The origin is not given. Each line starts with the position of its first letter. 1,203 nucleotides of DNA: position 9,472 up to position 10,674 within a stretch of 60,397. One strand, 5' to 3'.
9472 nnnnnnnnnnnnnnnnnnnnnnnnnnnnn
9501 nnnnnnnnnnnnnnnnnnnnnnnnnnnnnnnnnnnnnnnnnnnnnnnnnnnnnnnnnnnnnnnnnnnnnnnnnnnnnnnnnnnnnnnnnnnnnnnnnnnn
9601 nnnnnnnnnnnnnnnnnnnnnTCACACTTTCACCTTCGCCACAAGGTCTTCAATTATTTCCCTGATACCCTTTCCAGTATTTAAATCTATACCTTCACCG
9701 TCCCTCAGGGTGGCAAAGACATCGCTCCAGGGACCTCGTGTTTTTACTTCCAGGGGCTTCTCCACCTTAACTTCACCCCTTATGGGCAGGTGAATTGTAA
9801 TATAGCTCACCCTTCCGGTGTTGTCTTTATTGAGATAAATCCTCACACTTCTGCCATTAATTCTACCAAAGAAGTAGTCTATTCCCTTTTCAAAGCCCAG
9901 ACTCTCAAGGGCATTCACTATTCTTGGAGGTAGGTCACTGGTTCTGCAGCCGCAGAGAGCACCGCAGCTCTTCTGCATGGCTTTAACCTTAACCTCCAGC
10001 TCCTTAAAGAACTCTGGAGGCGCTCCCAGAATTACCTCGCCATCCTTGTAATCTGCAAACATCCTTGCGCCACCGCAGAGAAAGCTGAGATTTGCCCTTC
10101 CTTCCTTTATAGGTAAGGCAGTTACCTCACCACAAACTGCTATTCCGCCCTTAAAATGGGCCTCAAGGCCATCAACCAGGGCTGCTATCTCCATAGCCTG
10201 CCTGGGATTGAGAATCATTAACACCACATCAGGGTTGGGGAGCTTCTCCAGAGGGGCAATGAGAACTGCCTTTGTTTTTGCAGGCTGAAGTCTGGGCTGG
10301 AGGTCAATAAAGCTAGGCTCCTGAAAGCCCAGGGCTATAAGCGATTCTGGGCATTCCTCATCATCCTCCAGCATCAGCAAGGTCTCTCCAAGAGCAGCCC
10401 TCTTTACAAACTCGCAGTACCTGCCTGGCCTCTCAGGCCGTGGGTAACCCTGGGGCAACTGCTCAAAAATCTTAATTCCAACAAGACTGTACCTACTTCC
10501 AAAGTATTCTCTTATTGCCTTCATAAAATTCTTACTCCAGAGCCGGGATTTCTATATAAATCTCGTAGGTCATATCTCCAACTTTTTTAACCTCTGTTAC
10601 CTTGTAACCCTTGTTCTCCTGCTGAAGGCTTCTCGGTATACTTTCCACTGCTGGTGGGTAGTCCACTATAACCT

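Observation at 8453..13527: Seven-gene overlapping operon linking a thiocarboxylate-type sulfur relay to SepCysS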

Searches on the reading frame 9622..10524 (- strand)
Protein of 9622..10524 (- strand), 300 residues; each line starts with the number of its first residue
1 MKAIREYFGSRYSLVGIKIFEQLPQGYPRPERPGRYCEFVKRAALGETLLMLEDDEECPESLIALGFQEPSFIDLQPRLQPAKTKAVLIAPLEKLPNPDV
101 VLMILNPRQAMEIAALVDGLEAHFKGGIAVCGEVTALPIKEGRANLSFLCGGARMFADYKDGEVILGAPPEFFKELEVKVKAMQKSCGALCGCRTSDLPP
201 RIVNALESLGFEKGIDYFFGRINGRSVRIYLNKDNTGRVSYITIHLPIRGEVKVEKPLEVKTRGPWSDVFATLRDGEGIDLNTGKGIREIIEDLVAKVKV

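Call 3: search_protein_families(library=pfam, proteins=[window:9622-10524:-], max_evalue=0.01)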
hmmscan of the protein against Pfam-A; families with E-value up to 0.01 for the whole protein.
window:9622-10524:- (300 aa): 1 family
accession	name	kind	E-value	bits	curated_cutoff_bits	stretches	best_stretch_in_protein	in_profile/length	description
PF02596.20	DUF169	-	6e-31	108.4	27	1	4-177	2-207/209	Uncharacterised ArCR, COG2043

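Call 4: search_protein_families(library=ncbifam, proteins=[window:9622-10524:-], max_evalue=0.01)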
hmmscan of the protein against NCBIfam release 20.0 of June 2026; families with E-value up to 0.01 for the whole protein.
window:9622-10524:- (300 aa): 0 families

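Call 25: find_homologous_proteins(query=window:9622-10524:-, max_evalue=0.00001)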
Query window:9622-10524:- (300 aa): 67 proteins with E <= 0.00001 among 2914 candidates.
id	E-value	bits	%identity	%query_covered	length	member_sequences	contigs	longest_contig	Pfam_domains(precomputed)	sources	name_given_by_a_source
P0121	3.9e-198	675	100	100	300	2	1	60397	PF02596.21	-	-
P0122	1.7e-172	591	86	100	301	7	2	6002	PF02596.21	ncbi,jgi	-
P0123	3.3e-155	534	75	100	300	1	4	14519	PF02596.21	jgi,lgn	-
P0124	4.8e-152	523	74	100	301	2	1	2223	PF02596.21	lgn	-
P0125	3.8e-148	511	73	99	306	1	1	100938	PF02596.21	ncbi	-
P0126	9.7e-142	490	68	100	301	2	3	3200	PF02596.21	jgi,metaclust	jgi:uncharacterized protein (DUF169 family)|metaclust:\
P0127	1.8e-141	489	67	100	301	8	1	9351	PF02596.21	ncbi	-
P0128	5.0e-141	487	68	100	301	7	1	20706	PF02596.21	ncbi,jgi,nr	ncbi:MAG: DUF169 domain-containing protein [Euryarchaeota archaeon]|nr:DUF169 domain-containing prot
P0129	1.6e-138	479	66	100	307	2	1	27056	PF02596.21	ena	-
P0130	5.4e-129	448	62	99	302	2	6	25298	PF02596.21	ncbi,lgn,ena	-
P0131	5.7e-129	448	63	99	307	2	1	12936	PF02596.21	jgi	-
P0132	7.8e-119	414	61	99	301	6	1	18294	PF02596.21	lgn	-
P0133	1.9e-115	403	58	100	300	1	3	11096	PF02596.21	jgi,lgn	jgi:uncharacterized protein (DUF169 family)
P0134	3.9e-115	402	58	99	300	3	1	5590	PF02596.21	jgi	jgi:uncharacterized protein (DUF169 family)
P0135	7.6e-115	401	59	99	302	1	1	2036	PF02596.21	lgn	-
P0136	1.4e-113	397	58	99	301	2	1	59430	PF02596.21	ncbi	-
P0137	5.9e-113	395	56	100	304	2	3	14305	PF02596.21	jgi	jgi:uncharacterized protein (DUF169 family)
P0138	2.2e-112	393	55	100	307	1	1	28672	PF02596.21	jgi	-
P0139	9.8e-110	385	54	99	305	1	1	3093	PF02596.21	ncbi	-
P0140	4.7e-109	382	55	99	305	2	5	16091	PF02596.21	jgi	jgi:uncharacterized protein (DUF169 family)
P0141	3.1e-108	380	55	99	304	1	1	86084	PF02596.21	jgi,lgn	jgi:uncharacterized protein (DUF169 family)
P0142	2.4e-107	377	54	99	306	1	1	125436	PF02596.21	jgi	jgi:uncharacterized protein (DUF169 family)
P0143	1.2e-106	374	53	99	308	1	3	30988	PF02596.21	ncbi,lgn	ncbi:MAG: DUF169 domain-containing protein [Candidatus Hydrothermarchaeales archaeon]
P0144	1.8e-106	374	53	100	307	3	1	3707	PF02596.21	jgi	jgi:uncharacterized protein (DUF169 family)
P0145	1.9e-106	374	54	100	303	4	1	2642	PF02596.21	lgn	-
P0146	3.0e-106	373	54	99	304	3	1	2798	PF02596.21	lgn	-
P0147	3.1e-106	373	52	100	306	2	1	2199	PF02596.21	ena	-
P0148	3.2e-106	373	53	99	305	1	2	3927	PF02596.21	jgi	jgi:uncharacterized protein (DUF169 family)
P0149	5.3e-106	372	55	99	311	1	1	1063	PF02596.21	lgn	-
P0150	9.5e-106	371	53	99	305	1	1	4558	PF02596.21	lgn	-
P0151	1.2e-105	371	53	99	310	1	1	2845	PF02596.21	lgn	-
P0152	3.9e-105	369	52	99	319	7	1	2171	PF02596.21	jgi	-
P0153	6.1e-105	369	54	99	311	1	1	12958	PF02596.21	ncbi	-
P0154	6.7e-105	369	52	100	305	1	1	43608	PF02596.21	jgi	jgi:uncharacterized protein (DUF169 family)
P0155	2.6e-104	367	54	100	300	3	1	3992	PF02596.21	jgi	jgi:uncharacterized protein (DUF169 family)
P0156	8.6e-104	365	50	99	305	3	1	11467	PF02596.21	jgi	jgi:uncharacterized protein (DUF169 family)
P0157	1.1e-103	365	51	99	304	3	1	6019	PF02596.21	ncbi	-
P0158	2.5e-103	364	54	99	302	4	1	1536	PF02596.21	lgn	-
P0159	5.9e-103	362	52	99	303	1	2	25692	PF02596.21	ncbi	-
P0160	1.6e-102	361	52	99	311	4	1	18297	PF02596.21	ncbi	ncbi:MAG: DUF169 domain-containing protein [Candidatus Hydrothermarchaeales archaeon]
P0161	2.0e-102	361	50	100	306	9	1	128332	PF02596.21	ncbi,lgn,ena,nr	ncbi:MAG TPA: hypothetical protein ENH13_06765 [Euryarchaeota archaeon]|nr:hypothetical protein [Eur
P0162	3.6e-102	360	64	81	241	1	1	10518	PF02596.21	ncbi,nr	ncbi:MAG: DUF169 domain-containing protein, partial [Euryarchaeota archaeon]|nr:DUF169 domain-contai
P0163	1.0e-101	358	53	99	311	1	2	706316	PF02596.21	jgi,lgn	jgi:uncharacterized protein (DUF169 family)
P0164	3.0e-101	357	50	98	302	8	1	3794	PF02596.21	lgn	-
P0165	3.9e-101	356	52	99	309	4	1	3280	PF02596.21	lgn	-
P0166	6.7e-99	349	52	99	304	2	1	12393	PF02596.21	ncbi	-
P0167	3.5e-94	333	53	88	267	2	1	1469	PF02596.21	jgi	jgi:hypothetical protein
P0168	2.3e-93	331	48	97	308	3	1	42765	PF02596.21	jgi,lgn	-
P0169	6.2e-93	329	48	100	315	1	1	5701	PF02596.21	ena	-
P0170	3.0e-89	317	48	99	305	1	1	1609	PF02596.21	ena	-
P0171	3.0e-76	275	57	69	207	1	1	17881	PF02596.21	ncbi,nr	ncbi:MAG: hypothetical protein D6733_04835 [Methanobacteriota archaeon]|nr:MAG: hypothetical protein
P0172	3.0e-73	265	44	100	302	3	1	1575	PF02596.21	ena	-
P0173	1.1e-72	263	42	97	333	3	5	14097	PF02596.21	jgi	jgi:uncharacterized protein (DUF169 family)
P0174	4.8e-71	258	43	98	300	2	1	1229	PF02596.21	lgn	-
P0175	1.3e-67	246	44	98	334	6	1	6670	PF02596.21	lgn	-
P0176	9.9e-67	243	44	94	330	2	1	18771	PF02596.21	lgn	-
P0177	1.6e-65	239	40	99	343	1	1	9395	PF02596.21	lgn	-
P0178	1.3e-64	236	40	96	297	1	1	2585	PF02596.21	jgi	jgi:uncharacterized protein (DUF169 family)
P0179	3.8e-64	235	39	99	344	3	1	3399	PF02596.21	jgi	jgi:uncharacterized protein (DUF169 family)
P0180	1.3e-62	230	41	97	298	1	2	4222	PF02596.21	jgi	jgi:uncharacterized protein (DUF169 family)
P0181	1.6e-62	230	38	99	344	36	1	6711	PF02596.21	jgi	-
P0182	2.4e-62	229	38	99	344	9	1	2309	PF02596.21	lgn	-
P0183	1.5e-59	220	38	98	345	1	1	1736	PF02596.21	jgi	-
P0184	4.8e-58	215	39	98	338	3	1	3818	PF02596.21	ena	-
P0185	2.7e-56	209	38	98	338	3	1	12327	PF02596.21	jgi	-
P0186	3.0e-56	209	40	87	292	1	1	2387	PF02596.21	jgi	jgi:hypothetical protein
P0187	4.0e-56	209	38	99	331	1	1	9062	PF02596.21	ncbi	ncbi:MAG: DUF169 domain-containing protein [Candidatus Odinarchaeia archaeon]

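Call 27: find_related_loci(query=A1, collection=genome_contigs, flank=10000)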
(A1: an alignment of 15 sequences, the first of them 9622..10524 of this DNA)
Query A1 (300 aa) in genome_contigs; peptide patterns used: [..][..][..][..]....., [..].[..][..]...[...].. (x = any residue, [..] = any of these).
115 stretches matched a pattern; 47 encode a relative of the query (tblastn E <= 1e-3); 47 distinct loci.
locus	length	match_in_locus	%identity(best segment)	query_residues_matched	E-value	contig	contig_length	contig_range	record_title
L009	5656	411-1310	86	1-299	1e-179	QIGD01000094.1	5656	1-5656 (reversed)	MAG: Methanobacteriota archaeon isolate SZUA-158 Ga0212224_1001651, whole genome shotgun sequence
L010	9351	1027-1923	67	1-299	3e-146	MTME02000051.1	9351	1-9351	MAG: Candidatus Pyrohabitans sp. JdFR-17 NRA7_48_3128_length_9351_cov_880, whole genome shotgun sequence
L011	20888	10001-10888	67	1-296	2e-144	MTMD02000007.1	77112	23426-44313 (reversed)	MAG: Candidatus Pyrohabitans jungbluthii isolate JdFR-16 NRA7_88_268_length_77112_cov_570, whole genome shotgun sequence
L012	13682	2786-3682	65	1-299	1e-139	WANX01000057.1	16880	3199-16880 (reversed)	MAG: Candidatus Hydrothermarchaeota archaeon isolate S141_78_esom k151_256847, whole genome shotgun sequence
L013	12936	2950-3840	63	4-300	2e-134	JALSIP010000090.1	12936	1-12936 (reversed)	MAG: archaeon isolate 354-166_metabat2_scaf2bin.037 354-166_scaffold_4813_c1, whole genome shotgun sequence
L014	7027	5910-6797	62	4-299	4e-133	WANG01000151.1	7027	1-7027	MAG: Candidatus Hydrothermarchaeota archaeon isolate S140_74_esom k151_620182, whole genome shotgun sequence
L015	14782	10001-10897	68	1-299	5e-145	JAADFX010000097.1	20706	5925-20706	MAG: Methanobacteriota archaeon isolate M_MaxBin.100 contig-127_5091, whole genome shotgun sequence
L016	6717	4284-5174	61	2-297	1e-123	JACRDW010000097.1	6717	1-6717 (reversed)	MAG: Methanobacteriota archaeon isolate NC_groundwater_1682_Pr3_B-0.1um_46_15 SR-2_scaffold_141_2055685, whole genome sh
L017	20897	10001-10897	54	1-298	5e-115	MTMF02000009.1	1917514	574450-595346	MAG: Candidatus Hydrothermarchaeum profundi isolate JdFR-18 NRA7_48_1_length_1917514_cov_72, whole genome shotgun sequen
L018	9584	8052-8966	54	1-300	2e-112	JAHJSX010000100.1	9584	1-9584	MAG: archaeon isolate OS_PC_MetaG.mb.32 OS_PC_MetaG.mb.32_k141_463286, whole genome shotgun sequence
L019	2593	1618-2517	55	2-300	4e-117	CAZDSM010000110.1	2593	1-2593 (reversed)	MAG TPA_asm: Candidatus Hydrothermarchaeota archaeon isolate SRP260945_co2_223 genome assembly, contig: k141_239470, who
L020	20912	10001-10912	53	4-300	5e-111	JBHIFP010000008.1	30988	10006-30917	MAG: Candidatus Hydrothermarchaeales archaeon isolate b1.sp1_bin.18 NODE_241_length_30988_cov_11.062684, whole genome sh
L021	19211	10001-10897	53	2-299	5e-110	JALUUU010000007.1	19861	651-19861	MAG: archaeon isolate 128-326_metabat1_scaf2bin.045 128-326_scaffold_1081_c1, whole genome shotgun sequence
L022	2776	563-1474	50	2-300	5e-114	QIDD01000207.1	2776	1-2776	MAG: Methanobacteriota archaeon isolate SZUA-236 Ga0212232_1003683, whole genome shotgun sequence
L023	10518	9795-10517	64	1-243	8e-107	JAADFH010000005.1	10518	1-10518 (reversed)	MAG: Methanobacteriota archaeon isolate M_MaxBin.010 contig-127_12041, whole genome shotgun sequence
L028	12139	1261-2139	49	3-297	8e-95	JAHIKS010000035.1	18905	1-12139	MAG: Candidatus Altiarchaeota archaeon isolate KR13_N1.mb.66 KR13_N1.mb.66_k141_66025, whole genome shotgun sequence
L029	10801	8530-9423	48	2-298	9e-93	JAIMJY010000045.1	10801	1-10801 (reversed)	MAG: Caldisericum sp. isolate GA_180221_E-1-2-MAG-37_73 NODE_991_length_10813_cov_38.772355, whole genome shotgun sequen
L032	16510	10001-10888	42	1-297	4e-80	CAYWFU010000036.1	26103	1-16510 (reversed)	MAG TPA_asm: uncultured bacterium isolate binchicken_co232_183 genome assembly, contig: NODE_3386_length_26103_cov_8.021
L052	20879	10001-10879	49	3-297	6e-96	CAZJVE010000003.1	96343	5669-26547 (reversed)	MAG TPA_asm: uncultured archaeon isolate SRP167671_co4_118 genome assembly, contig: NODE_78_length_96343_cov_13.828940,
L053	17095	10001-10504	43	4-176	2e-35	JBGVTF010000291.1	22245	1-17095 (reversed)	MAG: Anaerolineae bacterium isolate S_237_B7 k127_657545, whole genome shotgun sequence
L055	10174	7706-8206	43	4-174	5e-41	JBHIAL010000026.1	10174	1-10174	MAG: bacterium isolate K_2_bin.77 NODE_3762_length_10174_cov_13.507066, whole genome shotgun sequence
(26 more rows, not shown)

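Call 43: search_solved_structures(query=A1, max_evalue=1, show_alignments=2)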
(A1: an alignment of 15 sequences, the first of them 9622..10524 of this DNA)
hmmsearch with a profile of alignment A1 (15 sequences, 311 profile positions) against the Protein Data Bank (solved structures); distinct sequences matched with E-value up to 1: 1.
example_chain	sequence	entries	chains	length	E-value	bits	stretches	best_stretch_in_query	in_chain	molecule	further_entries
5k52_A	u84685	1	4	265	0.5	12.5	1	69-142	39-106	Aldehyde decarbonylase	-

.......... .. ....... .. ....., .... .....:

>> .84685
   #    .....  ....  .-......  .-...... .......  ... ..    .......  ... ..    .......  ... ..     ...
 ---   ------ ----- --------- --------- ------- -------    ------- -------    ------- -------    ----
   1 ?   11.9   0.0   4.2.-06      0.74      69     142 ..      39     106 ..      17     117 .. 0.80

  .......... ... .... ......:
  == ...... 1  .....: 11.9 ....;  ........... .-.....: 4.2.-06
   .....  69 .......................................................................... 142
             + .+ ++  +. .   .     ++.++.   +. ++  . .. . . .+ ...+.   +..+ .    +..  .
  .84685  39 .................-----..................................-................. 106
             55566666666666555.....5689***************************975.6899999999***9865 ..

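Call 50: predict_structure(alignment_id=A1)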
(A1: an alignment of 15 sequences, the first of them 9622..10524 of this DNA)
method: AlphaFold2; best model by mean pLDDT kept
length: 300 residues; sequences in the alignment: 15
mean_pLDDT: 84.8   pTM: 0.60
mean pLDDT of the five models: 84.8, 84.2, 83.6, 83.4, 81.8
residues with pLDDT >= 90: 119; 70-90: 152; 50-70: 19; < 50: 10
segments of 3 or more residues with pLDDT < 50: 125-128, 187-192
pLDDT, mean of each block of 10 residues (from residue 1): 84 95 93 93 96 93 90 78 95 94 90 79 53 85 86 81 89 91 58 64 90 86 89 74 88 84 85 88 91 84
secondary structure, 60 per line:
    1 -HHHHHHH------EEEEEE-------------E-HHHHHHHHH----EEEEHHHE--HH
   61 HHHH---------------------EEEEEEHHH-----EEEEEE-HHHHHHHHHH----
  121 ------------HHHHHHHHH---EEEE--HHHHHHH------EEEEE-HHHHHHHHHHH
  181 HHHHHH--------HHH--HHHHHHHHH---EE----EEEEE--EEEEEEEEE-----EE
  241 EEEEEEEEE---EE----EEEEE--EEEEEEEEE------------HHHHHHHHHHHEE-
elements in order: H2-8 E15-20 H36-44 E49-52 H59-64 E86-91 E100-105 H107-116 H133-141 E145-148 H151-157 E164-168 H170-186 H200-208 E218-222 E225-233 E239-249 E259-263 E266-274 H287-297

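Call 52: fold_search(model_id=the predicted structure, library=pdb)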
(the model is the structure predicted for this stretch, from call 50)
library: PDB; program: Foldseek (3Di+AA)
matches with E <= 10: 534; with E <= 0.001: 1
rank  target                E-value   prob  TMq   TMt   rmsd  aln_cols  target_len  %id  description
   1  2bsh_A                7.0e-04  1.00  0.24  0.51   4.1       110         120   10  Crystal structure of the type III secretion chaperone SycT from Yersinia enterocolitica (crystal form 2) (released 2005-08-15)
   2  2bsh_B                3.2e-03  1.00  0.24  0.55   3.8       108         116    9  Crystal structure of the type III secretion chaperone SycT from Yersinia enterocolitica (crystal form 2) (released 2005-08-15)
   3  2bsj_B                4.5e-03  1.00  0.24  0.49   4.0       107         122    9  Native Crystal Structure of the Type III Secretion chaperone SycT from Yersinia enterocolitica (released 2005-09-20)
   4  2bho                  5.7e-03  1.00  0.23  0.51   4.3       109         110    7  Crystal structure of the Yersinia enterocolitica type III secretion chaperone SycT (released 2005-07-06)
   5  2bsi_A                6.1e-03  1.00  0.23  0.52   4.0       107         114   10  Crystal structure of the type III secretion chaperone SycT from Yersinia enterocolitica (crystal form 1) (released 2005-09-26)
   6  2plg_A                1.2e-02  0.75  0.15  0.25  10.9       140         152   12  Crystal structure of T110839 protein from Synechococcus elongatus (released 2007-05-01)
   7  2bsj_A                1.7e-02  1.00  0.23  0.48   4.1       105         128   10  Native Crystal Structure of the Type III Secretion chaperone SycT from Yersinia enterocolitica (released 2005-09-20)
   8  2xga_B                5.0e-02  0.99  0.24  0.50   4.9       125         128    8  MTSL spin-labelled Shigella Flexneri Spa15 (released 2010-12-01)
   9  2plg_B                5.6e-02  0.87  0.19  0.33   7.0       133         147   16  Crystal structure of T110839 protein from Synechococcus elongatus (released 2007-05-01)
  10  1ry9_A                5.9e-02  0.97  0.23  0.45   5.4       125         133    7  Spa15, a Type III Secretion Chaperone from Shigella flexneri (released 2004-04-27)
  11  6hcg_A                7.5e-02  0.08  0.15  0.09  40.5       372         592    8  Klebsiella pneumoniae type II secretion system outer membrane complex. PulD, PulS and PulC HR domain. (released 2019-11-27)
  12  1n5b_B                8.4e-02  0.96  0.22  0.47   5.1       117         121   12  Crystal Structure Of The Yersinia enterocolitica Molecular Chaperone Syce (released 2002-11-20)
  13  2xga_A                1.0e-01  0.97  0.23  0.50   4.9       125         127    8  MTSL spin-labelled Shigella Flexneri Spa15 (released 2010-12-01)
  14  7eva                  1.3e-01  0.92  0.22  0.50   4.8       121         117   12  Structure of molecular chaperone SycE of Yersinia enterocolitica (released 2022-05-25)
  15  4jmf_B                1.3e-01  0.90  0.23  0.50   4.9       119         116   10  Crystal structure of ExoT (residues 28 -77)- SpcS complex from Pseudomonas aeruginosa at 2.1 angstrom (released 2014-02-05)
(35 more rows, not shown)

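Call 69: search_protein_representatives(alignment_id=A1)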
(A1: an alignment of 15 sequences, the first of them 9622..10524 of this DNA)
Query: 15 sequences, 311 profile positions. Proteins with E-value up to 0.001 (for the whole library): 827; up to 1e-10: 283; up to 1e-30: 51. The best 150 are listed.
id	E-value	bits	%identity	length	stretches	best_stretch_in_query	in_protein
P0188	3.8e-128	443.2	-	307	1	4-309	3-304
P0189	1.3e-117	408.6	-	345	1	3-309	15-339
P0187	6.2e-115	399.8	-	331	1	3-310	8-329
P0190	1.6e-104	365.6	-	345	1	2-305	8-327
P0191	2.1e-100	352.1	-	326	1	4-307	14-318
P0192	1.7e-90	319.6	-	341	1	4-308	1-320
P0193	1.7e-90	319.5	-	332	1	3-306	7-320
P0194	2.6e-87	309.1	-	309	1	6-309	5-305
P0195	2.9e-84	299.1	-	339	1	5-306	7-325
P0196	4.9e-76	272.1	-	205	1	46-247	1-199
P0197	2.2e-70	253.5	-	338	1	3-304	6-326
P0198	1.2e-65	238.0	-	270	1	4-253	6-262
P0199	7.6e-65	235.3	-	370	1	4-301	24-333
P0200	4.1e-60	219.8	-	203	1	5-190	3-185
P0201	8.9e-60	218.6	-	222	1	5-216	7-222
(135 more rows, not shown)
